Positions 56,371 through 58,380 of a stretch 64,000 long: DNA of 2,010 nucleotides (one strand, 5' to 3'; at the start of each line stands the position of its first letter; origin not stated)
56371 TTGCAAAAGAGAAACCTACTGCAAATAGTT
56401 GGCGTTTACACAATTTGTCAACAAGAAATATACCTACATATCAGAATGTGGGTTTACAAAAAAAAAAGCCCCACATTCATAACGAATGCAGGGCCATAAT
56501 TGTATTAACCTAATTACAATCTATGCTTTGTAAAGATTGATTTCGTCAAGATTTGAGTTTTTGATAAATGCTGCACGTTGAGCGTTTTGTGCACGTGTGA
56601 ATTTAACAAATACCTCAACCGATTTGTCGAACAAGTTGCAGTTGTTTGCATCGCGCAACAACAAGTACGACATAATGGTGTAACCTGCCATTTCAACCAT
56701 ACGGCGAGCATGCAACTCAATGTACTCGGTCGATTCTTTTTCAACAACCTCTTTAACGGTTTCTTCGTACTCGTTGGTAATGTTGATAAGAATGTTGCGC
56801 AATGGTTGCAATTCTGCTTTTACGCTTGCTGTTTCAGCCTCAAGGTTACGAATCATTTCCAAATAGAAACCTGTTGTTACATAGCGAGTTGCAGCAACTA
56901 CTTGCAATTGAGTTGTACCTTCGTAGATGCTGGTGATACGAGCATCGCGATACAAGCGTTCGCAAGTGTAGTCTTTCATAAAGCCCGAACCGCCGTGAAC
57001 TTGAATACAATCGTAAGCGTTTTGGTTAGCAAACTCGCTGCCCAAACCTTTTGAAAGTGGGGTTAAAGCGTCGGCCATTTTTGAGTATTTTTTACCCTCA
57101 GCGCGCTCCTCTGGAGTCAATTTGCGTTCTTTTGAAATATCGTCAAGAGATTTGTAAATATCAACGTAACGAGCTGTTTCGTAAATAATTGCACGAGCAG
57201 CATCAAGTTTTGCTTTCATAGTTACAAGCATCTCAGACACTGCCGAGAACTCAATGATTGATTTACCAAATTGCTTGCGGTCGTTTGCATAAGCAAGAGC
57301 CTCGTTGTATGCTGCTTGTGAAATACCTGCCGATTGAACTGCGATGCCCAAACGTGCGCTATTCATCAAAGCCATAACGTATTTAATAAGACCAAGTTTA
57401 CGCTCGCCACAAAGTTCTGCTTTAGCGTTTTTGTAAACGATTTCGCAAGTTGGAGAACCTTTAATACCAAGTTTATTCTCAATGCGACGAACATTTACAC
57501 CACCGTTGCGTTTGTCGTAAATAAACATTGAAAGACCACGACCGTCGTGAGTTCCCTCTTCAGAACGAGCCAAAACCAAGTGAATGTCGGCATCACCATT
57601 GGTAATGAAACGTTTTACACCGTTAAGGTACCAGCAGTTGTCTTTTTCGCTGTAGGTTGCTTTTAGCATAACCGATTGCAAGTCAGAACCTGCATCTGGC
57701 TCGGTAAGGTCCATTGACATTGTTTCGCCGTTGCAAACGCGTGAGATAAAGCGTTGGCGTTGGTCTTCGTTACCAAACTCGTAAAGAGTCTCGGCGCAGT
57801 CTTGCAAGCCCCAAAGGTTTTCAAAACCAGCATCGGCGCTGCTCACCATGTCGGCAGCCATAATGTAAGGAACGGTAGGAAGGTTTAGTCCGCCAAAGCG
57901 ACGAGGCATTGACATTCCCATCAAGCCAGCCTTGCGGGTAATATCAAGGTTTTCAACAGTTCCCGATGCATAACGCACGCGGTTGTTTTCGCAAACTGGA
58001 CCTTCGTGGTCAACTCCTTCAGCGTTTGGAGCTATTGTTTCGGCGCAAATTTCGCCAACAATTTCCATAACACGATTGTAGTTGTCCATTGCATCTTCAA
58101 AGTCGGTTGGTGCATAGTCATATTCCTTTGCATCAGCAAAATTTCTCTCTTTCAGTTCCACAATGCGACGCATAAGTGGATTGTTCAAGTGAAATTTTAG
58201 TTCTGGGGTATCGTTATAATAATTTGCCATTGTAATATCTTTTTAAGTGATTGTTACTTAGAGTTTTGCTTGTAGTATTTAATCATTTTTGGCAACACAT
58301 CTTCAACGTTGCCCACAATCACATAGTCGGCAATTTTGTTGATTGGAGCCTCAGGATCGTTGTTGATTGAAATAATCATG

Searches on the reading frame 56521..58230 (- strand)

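Call 55: search_protein_families(library=pfam, proteins=[window:56521-58230:-], max_evalue=0.00001)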
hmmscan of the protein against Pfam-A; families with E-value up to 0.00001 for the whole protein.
window:56521-58230:- (569 aa): 6 families
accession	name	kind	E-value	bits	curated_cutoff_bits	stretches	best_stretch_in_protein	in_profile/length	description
PF00441.29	Acyl-CoA_dh_1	-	1.3e-33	116.7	22.4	1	283-444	5-142/150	Acyl-CoA dehydrogenase, C-terminal domain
PF12186.13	AcylCoA_dehyd_C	-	9.4e-33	113.1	27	1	452-563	1-110/111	Acyl-CoA dehydrogenase C terminal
PF02770.24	Acyl-CoA_dh_M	-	3.6e-25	88.4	33.3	1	173-268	2-96/97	Acyl-CoA dehydrogenase, middle domain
PF08028.16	Acyl-CoA_dh_2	-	3.9e-15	56.8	22.7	1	294-439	1-132/134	Acyl-CoA dehydrogenase, C-terminal domain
PF02771.21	Acyl-CoA_dh_N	-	3.4e-13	50.4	22.9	1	56-169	9-113/113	Acyl-CoA dehydrogenase, N-terminal domain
PF22924.1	ACOX_C_alpha1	-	4.4e-07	30.3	27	1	289-450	4-167/169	Acyl-CoA oxidase, C-alpha1 domain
